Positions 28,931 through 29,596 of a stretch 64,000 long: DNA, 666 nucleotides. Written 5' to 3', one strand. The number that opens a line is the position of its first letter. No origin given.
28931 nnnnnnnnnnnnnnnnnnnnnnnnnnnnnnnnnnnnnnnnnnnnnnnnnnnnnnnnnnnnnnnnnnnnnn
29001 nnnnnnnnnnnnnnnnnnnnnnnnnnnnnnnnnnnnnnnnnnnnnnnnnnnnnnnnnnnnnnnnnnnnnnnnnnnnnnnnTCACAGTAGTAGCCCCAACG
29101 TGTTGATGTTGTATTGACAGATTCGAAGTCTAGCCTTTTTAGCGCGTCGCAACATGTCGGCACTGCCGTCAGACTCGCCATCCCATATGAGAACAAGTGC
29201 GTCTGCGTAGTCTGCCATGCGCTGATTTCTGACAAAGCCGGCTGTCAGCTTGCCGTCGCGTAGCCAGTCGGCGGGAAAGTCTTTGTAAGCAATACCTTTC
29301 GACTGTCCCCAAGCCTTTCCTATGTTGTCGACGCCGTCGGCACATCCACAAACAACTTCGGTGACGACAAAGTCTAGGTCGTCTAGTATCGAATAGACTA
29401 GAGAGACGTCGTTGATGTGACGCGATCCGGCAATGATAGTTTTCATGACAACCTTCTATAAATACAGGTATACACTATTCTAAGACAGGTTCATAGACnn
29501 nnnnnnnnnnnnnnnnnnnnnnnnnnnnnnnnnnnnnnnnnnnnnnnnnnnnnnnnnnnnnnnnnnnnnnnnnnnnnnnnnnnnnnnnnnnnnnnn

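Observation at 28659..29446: NADAR + SLOG(DUF2493) operon leading into the DNA ligase gene: a candidate ADP-ribose removal/anti-defence module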

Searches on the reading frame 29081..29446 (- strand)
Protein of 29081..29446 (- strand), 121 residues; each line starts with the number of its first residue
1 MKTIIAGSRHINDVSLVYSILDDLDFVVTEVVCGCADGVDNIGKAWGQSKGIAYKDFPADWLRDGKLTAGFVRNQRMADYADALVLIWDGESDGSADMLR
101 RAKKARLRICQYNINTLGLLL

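Call 3: search_protein_families(library=pfam, proteins=[window:29081-29446:-], max_evalue=0.01)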
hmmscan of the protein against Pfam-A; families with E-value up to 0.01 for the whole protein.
window:29081-29446:- (121 aa): 1 family
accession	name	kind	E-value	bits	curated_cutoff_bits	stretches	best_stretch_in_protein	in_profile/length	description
PF10686.14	YAcAr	-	4.2e-11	42.9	28.2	1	1-62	1-64/66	YspA, cpYpsA-related SLOG family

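Call 4: search_protein_families(library=phrogs, proteins=[window:29081-29446:-], max_evalue=0.001)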
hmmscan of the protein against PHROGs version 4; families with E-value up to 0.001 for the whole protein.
window:29081-29446:- (121 aa): 3 families
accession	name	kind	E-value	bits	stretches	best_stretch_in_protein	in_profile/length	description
phrog_289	-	other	1.6e-22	81.1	1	1-114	23-140/500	GTP-binding domain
phrog_16939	-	unknown function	1.5e-08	35.1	1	1-113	1-122/330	-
phrog_11222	-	unknown function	1.6e-06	29.2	1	31-107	198-273/293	-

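Call 7: search_solved_structures(query=window:29081-29446:-, max_evalue=10, show_alignments=2)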
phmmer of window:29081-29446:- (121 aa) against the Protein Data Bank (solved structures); distinct sequences matched with E-value up to 10: 0.

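Call 9: search_dna_similar(query=window:29081-29446:-, collection=phages, mode=protein, max_rows=40, max_evalue=0.001)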
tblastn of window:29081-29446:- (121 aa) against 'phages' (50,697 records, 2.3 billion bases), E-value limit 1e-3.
Records with a match: 842; places in all: 842; records where one place covers at least 80% of the query: 787.
Best place of each record, by identity: <60% 842.
By first word of the organism name: Salmonella 185; Escherichia 153; Klebsiella 68; Vibrio 42; Campylobacter 38; Bacillus 37; Pseudomonas 27; Serratia 25; Mycobacterium 25; Erwinia 24; and 56 more.
By host as written in the record: - 85; Escherichia coli 59; Klebsiella pneumoniae 41; Salmonella enterica 30; Rhodobacter capsulatus YW1 22; Salmonella enterica subsp. enterica serovar Enteritidis PT1 21; Mycobacterium smegmatis mc2 155 17; Salmonella enterica subsp. enterica serovar Typhimurium 15; and 249 more.
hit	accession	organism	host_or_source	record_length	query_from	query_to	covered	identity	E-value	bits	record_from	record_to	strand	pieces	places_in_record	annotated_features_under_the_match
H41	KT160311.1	Vibrio phage H188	Vibrio kanaloae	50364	1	117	97%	42.9%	1e-22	97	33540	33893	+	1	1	putative GTP-binding protein | putative Cas4-domain exonuclease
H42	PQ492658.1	Limnohabitans phage DC31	Limnohabitans sp. DCL3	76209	1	112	93%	44.6%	1e-23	99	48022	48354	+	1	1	hypothetical protein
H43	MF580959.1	Salinibacter phage M8CRM-1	Salinibacter ruber M8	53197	1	109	90%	44.0%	3e-22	96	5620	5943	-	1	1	hypothetical protein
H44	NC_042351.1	Salinibacter phage M8CRM-1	Salinibacter ruber M8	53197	1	109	90%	44.0%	3e-22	96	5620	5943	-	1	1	GTP-binding domain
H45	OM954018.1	Flumine sipho-like phage 1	river water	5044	1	112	93%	42.9%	1e-23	99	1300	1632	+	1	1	none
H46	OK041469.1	Achromobacter phage AXY1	Achromobacter xylosoxidans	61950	1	112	93%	42.9%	3e-20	90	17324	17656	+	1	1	hypothetical protein (x2)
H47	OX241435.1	Vibrio phage 464E53-1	Seawater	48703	2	113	93%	42.4%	2e-18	84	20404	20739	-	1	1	putative Mycobacteriophage D29, Gp61 | hypothetical protein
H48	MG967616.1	Bacillus phage v_B-Bak1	Bacillus anthracis ST-1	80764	1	112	93%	42.0%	6e-18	83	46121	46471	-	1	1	hypothetical protein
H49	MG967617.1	Bacillus phage v_B-Bak6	Bacillus anthracis ST-1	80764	1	112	93%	42.0%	6e-18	83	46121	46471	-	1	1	hypothetical protein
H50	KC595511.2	Bacillus phage Basilisk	Bacillus cereus BGSC 6E1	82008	1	112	93%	42.0%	6e-18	83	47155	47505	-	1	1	hypothetical protein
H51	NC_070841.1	Bacillus phage Basilisk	Bacillus cereus BGSC 6E1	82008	1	112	93%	42.0%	6e-18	83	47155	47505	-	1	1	hypothetical protein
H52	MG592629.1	Vibrio phage 1.264.O._10N.286.51.F2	Vibrio splendidus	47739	2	113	93%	41.5%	5e-19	86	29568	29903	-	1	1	hypothetical protein (x2)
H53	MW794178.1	Vibrio phage ICP1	-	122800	4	112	90%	42.6%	2e-18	85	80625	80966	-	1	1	helB: accessory helicase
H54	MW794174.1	Vibrio phage ICP1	-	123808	4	112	90%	42.6%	2e-18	85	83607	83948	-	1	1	helB: accessory helicase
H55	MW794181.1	Vibrio phage ICP1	-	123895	4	112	90%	42.6%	2e-18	85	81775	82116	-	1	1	helB: accessory helicase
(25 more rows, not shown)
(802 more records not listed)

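Call 20: find_related_loci(query=window:29081-29446:-, collection=viral_contigs, flank=6000)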
Query window:29081-29446:- (121 aa) in viral_contigs; peptide patterns used: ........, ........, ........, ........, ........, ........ (x = any residue, [..] = any of these).
119 stretches matched a pattern; 105 encode a relative of the query (tblastn E <= 1e-3); the best 80 are kept; 80 distinct loci.
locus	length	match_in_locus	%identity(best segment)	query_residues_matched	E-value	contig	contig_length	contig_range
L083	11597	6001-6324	53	1-109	9e-34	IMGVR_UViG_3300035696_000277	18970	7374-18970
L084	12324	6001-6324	53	1-109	7e-34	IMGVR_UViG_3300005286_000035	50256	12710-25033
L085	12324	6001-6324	45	1-109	2e-30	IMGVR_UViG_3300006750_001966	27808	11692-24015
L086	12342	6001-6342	48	1-115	2e-30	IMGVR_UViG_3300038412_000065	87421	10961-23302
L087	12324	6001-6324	45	1-109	2e-30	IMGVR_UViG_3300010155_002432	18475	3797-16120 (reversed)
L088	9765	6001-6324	45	1-109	2e-30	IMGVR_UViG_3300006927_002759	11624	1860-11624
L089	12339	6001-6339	50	1-114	3e-30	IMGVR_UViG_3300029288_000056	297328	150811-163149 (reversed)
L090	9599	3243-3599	48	1-117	3e-30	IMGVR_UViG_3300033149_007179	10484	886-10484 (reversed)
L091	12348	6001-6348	48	1-117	3e-30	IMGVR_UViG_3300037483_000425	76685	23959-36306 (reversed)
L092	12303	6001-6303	52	1-102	4e-30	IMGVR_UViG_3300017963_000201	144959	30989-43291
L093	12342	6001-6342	45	1-115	1e-29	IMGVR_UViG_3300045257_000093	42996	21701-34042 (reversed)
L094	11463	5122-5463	46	1-115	7e-30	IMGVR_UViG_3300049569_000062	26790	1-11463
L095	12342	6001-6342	46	1-115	7e-30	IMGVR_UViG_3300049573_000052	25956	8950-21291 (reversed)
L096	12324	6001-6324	50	1-109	9e-30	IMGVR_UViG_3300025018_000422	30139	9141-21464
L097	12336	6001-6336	49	1-113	2e-29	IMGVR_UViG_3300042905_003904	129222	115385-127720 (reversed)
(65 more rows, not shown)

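Call 33: find_homologous_proteins(query=window:29081-29446:-, max_evalue=0.00001)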
Query window:29081-29446:- (121 aa): 91 proteins with E <= 0.00001 among 101 candidates.
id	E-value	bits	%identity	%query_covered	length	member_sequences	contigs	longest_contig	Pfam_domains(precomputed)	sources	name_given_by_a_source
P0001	4.9e-75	267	100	100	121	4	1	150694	PF10686.15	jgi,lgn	-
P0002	2.7e-62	226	85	100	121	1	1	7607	PF10686.15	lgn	-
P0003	1.6e-32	130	56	99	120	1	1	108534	PF10686.15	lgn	-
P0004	4.5e-31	125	54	92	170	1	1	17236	PF10686.15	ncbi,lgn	-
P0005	1.0e-30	124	56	89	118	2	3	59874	PF10686.15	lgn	-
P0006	3.3e-28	116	56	83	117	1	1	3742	PF10686.15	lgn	-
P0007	8.1e-28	115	55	92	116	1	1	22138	PF10686.15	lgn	-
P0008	8.5e-28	115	52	96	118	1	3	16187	PF10686.15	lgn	-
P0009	6.0e-27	112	53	90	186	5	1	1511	PF10686.15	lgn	-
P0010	6.3e-27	112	50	100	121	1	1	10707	PF10686.15,PF02481.22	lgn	-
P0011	9.2e-27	112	54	88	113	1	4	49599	PF10686.15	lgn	-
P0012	1.9e-26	111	56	90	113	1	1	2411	-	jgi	-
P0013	2.1e-26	110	50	94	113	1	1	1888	PF10686.15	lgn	-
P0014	2.1e-26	110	52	93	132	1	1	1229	PF10686.15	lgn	-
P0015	3.4e-26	110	53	90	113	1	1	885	PF10686.15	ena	-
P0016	4.1e-26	109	50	92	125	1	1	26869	PF10686.15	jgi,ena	-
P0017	6.5e-26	109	48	96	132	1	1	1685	PF10686.15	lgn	-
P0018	6.7e-26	109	52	96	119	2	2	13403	PF10686.15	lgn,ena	-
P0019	9.1e-26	108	51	91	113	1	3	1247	PF10686.15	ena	-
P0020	3.2e-25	107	50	90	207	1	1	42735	PF10686.15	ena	-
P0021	5.8e-25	106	53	90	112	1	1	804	PF10686.15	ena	-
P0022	5.9e-25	106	52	90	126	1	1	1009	PF10686.15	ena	-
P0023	8.1e-25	105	50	93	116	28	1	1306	PF10686.15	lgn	-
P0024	9.0e-25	105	51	94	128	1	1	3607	PF10686.15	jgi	jgi:hypothetical protein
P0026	9.8e-25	105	52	90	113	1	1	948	PF10686.15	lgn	-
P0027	3.5e-24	103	48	97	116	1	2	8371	PF10686.15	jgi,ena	-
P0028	3.8e-24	103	47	91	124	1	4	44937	PF10686.15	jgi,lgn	-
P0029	4.7e-24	103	46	93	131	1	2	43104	PF10686.15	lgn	-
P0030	4.8e-24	103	42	90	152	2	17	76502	PF10686.15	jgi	jgi:hypothetical protein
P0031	6.3e-24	102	54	90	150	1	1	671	PF10686.15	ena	-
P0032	6.9e-24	102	48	90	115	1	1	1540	PF10686.15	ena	-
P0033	9.2e-24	102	50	92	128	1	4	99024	PF10686.15,PF02481.22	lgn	-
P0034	1.4e-23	101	45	90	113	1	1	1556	PF10686.15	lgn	-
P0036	1.9e-22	98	46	90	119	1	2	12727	PF10686.15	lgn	-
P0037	2.6e-22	97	49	95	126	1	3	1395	PF10686.15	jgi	jgi:hypothetical protein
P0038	5.3e-22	96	43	90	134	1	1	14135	PF10686.15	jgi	jgi:hypothetical protein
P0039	1.1e-21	95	47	93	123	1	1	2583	PF10686.15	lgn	-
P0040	3.0e-21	94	51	86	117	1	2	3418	PF10686.15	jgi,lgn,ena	-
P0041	4.5e-21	93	45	100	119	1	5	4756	PF10686.15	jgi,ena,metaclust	metaclust:\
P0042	4.7e-21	93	44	90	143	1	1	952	PF10686.15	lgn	-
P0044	5.9e-21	93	43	96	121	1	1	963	PF10686.15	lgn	-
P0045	7.9e-21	92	51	90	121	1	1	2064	PF10686.15,PF02481.22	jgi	jgi:hypothetical protein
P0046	1.5e-20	92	51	86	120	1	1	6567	PF10686.15,PF02481.22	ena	-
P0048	2.6e-20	91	50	82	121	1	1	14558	PF10686.15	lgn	-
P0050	3.3e-20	90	45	89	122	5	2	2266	PF10686.15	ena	-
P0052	6.5e-20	89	48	93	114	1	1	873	PF10686.15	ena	-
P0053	7.5e-20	89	46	90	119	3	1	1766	PF10686.15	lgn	-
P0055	1.3e-19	89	46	94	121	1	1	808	PF10686.15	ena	-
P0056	1.6e-19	88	48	92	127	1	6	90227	PF10686.15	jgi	jgi:hypothetical protein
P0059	3.8e-19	87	46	90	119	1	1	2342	PF10686.15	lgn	-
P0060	4.8e-19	87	49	90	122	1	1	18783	PF10686.15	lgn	-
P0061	9.9e-19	86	52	85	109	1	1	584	PF10686.15,PF03641.20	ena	-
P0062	1.4e-18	85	45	90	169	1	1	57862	PF10686.15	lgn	-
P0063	1.4e-18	85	45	90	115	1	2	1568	PF10686.15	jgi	jgi:hypothetical protein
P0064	2.1e-18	85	44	99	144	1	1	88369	PF10686.15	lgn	-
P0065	2.6e-18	84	45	91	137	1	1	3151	PF02481.22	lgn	-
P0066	3.4e-18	84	52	85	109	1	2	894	PF10686.15,PF03641.20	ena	-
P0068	5.5e-18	83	54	84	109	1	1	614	PF10686.15,PF03641.20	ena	-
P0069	7.1e-18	83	43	83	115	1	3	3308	PF10686.15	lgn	-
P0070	7.4e-18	83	48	81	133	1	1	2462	PF10686.15,PF02481.22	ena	-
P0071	1.6e-17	82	41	90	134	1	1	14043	PF10686.15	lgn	-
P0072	2.0e-17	81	42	85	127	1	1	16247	PF10686.15,PF02481.22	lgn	-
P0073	4.0e-17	80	44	92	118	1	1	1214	PF10686.15,PF02481.22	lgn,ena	-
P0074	6.2e-17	80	50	90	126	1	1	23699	PF10686.15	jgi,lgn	jgi:hypothetical protein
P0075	7.2e-17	80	47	93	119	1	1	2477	PF10686.15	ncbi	-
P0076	7.5e-17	80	43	92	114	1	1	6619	PF10686.15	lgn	-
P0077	4.7e-16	77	41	98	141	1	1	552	PF10686.15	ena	-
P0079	7.9e-16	76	42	92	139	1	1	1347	PF10686.15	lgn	-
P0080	1.2e-15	76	45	88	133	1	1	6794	PF10686.15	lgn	-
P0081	1.3e-15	76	47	86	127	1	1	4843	PF02481.22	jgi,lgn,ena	-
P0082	6.9e-15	73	46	93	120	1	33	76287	PF10686.15,PF02481.22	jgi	jgi:hypothetical protein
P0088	3.6e-11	61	40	92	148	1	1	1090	PF10686.15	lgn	-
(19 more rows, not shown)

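Call 35: find_encoding_contigs(protein=P0002, flank=6000, max_places=3)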
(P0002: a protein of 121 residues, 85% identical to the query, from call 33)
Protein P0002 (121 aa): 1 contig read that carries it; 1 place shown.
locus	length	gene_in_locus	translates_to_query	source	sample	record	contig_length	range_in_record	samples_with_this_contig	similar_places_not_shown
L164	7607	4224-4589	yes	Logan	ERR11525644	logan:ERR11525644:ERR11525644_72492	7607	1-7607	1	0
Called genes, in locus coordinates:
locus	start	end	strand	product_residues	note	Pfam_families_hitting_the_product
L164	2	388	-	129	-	?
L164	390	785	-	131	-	-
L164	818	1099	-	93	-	-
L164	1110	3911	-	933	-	-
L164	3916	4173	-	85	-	-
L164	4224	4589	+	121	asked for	PF10686:YAcAr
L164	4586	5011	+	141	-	PF08719:NADAR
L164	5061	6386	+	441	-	PF04675:DNA_ligase_A_N (faint), PF01068:DNA_ligase_A_M, PF14743:DNA_ligase_OB_2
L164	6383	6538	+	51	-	-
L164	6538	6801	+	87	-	PF09723:Zn_ribbon_8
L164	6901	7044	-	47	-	-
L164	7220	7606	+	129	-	?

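Call 36: find_encoding_contigs(protein=P0003, flank=6000, max_places=3)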
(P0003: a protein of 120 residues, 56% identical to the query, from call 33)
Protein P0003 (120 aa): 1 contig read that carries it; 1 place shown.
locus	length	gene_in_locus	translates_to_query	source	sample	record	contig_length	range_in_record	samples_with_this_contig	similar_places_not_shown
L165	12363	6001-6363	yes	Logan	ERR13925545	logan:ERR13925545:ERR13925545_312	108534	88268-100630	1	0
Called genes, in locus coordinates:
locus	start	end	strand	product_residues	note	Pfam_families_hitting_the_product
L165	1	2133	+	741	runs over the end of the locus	PF21995:RNR-II_ins_dom (weak)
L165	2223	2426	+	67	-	PF14375:Cys_rich_CWC (weak)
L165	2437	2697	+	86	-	PF00462:Glutaredoxin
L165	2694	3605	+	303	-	PF02511:Thy1 (faint)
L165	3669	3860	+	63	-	-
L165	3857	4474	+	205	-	-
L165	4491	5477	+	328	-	PF08804:gp32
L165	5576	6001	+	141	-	PF08719:NADAR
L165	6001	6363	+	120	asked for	PF10686:YAcAr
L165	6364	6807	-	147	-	-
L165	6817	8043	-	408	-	PF13385:Laminin_G_3, PF00622:SPRY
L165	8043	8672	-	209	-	-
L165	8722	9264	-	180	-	-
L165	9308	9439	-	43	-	-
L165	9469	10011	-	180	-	-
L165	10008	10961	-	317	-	-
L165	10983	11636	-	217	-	PF26869:Phage_T4_gp2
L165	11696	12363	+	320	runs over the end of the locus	PF23849:Phage_TTP_2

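Call 51: predict_structure(alignment_id=A1)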
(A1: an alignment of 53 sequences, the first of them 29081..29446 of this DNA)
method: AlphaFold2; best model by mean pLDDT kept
length: 121 residues; sequences in the alignment: 53
mean_pLDDT: 96.2   pTM: 0.89
mean pLDDT of the five models: 96.2, 95.7, 95.7, 95.1, 95.0
residues with pLDDT >= 90: 115; 70-90: 2; 50-70: 4; < 50: 0
segments of 3 or more residues with pLDDT < 50: none
pLDDT, mean of each block of 10 residues (from residue 1): 98 97 98 98 99 98 95 98 98 97 99 84 52
secondary structure, 60 per line:
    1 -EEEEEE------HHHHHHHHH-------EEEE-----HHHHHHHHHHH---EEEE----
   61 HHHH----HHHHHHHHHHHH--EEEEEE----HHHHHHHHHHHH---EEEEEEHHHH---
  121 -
elements in order: E2-7 H14-22 E30-33 H39-49 E53-56 H61-64 H69-80 E83-88 H93-104 E108-113 H114-117

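Call 56: search_protein_families(library=pfam, alignment_id=A2, max_evalue=0.001)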
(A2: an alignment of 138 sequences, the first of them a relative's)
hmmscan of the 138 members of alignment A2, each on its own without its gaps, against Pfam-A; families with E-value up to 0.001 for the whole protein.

A. member 1, L083:5292-5783:+ (163 aa): 2 families
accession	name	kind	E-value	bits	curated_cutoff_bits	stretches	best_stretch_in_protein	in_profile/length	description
PF13560.12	HTH_31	-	9.5e-07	29.5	27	1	107-156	7-58/64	Helix-turn-helix domain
PF01381.28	HTH_3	-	4e-05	24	23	1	106-156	1-52/55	Helix-turn-helix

B. families by the number of members that match (of 138 scanned): 51 families (the first 25 are shown)
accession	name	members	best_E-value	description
PF02511.20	Thy1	3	7e-35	Thymidylate synthase complementing protein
PF13671.12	AAA_33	3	5.1e-06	AAA domain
PF00476.26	DNA_pol_A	2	7.7e-69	DNA polymerase family A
PF01612.26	DNA_pol_A_exo1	2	4.9e-24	3'-5' exonuclease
PF00383.29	dCMP_cyt_deam_1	2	7.9e-22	Cytidine and deoxycytidylate deaminase zinc-binding region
PF00085.26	Thioredoxin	2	3.1e-21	Thioredoxin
PF04851.21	ResIII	2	1.3e-20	Type III restriction enzyme, res subunit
PF01467.32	CTP_transf_like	2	5.9e-13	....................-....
PF14437.12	MafB19-deam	2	1.6e-12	MafB19-like deaminase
PF00270.35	DEAD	2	3e-12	DEAD/DEAH box helicase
PF01844.29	HNH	2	1.5e-11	HNH endonuclease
PF00271.37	Helicase_C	2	1.8e-10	Helicase conserved C-terminal domain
PF01503.22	PRA-PH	2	5.9e-09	Phosphoribosyl-ATP pyrophosphohydrolase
PF13098.12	Thioredoxin_2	2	2e-08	Thioredoxin-like domain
PF05768.20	Glrx-like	2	2e-05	Glutaredoxin-like domain (DUF836)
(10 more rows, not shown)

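Call 57: find_encoding_contigs(protein=P0001, flank=3000, max_places=3)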
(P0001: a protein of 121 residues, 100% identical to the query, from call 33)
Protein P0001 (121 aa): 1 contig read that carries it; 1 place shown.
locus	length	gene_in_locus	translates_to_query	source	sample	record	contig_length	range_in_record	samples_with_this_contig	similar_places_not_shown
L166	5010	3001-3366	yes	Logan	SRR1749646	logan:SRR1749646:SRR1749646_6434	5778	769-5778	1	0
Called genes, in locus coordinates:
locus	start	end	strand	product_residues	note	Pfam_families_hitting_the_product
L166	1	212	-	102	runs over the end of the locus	-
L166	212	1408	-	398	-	PF15902:Sortilin-Vps10 (weak)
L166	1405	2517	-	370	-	PF25852:DUF6242_C (faint), PF15902:Sortilin-Vps10 (faint)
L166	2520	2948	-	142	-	-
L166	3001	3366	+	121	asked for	PF10686:YAcAr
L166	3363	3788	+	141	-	PF08719:NADAR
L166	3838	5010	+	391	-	?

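Call 58: find_encoding_contigs(protein=P0005, flank=4000, max_places=2)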
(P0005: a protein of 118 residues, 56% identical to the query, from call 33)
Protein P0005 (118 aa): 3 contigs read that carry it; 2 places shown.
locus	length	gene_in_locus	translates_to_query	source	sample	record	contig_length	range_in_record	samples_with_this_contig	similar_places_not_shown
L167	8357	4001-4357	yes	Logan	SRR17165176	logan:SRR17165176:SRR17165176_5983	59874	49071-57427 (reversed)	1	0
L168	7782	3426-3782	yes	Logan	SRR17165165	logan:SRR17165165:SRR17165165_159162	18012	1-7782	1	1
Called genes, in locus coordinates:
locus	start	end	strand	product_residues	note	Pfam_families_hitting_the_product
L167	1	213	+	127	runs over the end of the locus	-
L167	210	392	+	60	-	-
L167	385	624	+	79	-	-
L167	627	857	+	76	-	-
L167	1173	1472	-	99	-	-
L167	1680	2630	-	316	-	-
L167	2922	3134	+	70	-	-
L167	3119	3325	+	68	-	-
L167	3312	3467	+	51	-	-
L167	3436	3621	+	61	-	-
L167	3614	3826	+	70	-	-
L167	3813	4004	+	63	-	-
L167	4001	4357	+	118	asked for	PF10686:YAcAr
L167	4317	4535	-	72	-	-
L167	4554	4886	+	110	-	-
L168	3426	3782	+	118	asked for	PF10686:YAcAr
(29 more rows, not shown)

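Call 59: find_encoding_contigs(protein=P0004, flank=4000, max_places=2)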
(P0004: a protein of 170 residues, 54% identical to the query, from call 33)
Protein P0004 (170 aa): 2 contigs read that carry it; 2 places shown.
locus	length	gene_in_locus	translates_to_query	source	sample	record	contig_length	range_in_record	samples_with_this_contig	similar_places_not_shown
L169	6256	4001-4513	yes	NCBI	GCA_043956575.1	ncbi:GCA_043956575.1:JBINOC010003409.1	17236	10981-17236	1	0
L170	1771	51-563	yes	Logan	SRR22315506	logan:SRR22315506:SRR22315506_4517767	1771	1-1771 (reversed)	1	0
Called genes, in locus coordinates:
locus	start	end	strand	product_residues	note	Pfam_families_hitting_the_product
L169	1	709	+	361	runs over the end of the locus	PF13175:AAA_15 (weak), PF13476:AAA_23 (weak)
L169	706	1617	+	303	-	PF00149:Metallophos (faint), PF12850:Metallophos_2 (weak)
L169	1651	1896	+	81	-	-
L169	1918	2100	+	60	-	-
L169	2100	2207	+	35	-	-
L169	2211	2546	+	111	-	PF27001:Phage_T4_Y07B (weak)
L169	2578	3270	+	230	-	-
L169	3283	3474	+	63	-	-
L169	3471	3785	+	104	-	-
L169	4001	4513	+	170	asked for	PF10686:YAcAr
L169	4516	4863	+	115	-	-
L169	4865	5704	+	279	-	-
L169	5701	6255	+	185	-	?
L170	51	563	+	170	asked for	PF10686:YAcAr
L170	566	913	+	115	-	-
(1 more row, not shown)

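Call 64: search_protein_families(library=pfam, proteins=[L165:6364-6807:-], max_evalue=0.01)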
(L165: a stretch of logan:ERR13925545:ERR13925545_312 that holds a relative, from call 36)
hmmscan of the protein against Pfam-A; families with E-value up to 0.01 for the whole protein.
L165:6364-6807:- (147 aa): 0 families
